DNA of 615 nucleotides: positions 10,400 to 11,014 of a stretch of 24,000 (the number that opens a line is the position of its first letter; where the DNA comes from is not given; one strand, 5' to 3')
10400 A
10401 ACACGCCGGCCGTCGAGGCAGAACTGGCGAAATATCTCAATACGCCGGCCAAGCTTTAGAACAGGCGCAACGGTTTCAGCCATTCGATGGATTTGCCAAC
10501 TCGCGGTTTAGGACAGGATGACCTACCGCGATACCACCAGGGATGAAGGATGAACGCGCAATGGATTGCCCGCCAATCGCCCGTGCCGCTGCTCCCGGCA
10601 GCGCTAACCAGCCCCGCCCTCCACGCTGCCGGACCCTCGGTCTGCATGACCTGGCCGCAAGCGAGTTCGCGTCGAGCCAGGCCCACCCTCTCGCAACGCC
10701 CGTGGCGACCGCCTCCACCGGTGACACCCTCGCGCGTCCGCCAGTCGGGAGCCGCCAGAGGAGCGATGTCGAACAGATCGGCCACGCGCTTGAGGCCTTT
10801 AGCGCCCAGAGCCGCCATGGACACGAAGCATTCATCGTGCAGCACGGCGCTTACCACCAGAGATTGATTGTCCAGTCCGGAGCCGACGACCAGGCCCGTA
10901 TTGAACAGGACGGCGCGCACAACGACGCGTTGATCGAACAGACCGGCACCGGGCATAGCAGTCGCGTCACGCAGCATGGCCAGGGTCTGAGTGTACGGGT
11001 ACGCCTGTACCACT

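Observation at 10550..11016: csgB-like nucleator gene is split between two reading frames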

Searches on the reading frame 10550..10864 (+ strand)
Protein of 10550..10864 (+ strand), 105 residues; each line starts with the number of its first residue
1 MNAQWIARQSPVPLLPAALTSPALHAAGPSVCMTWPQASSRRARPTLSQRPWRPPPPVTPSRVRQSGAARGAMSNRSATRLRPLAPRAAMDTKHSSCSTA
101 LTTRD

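Call 45: list_cluster_members(proteins=[L016:4001-4312:+, L015:3940-4248:+, window:10550-10864:+])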
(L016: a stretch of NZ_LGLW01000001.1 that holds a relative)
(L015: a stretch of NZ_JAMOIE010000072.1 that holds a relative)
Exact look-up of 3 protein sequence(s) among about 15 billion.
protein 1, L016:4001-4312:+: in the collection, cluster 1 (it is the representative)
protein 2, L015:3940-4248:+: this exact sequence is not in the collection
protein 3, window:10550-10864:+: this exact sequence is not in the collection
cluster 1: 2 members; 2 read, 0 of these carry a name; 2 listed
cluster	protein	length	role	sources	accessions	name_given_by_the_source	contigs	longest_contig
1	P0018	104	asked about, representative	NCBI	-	-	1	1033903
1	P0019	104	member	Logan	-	-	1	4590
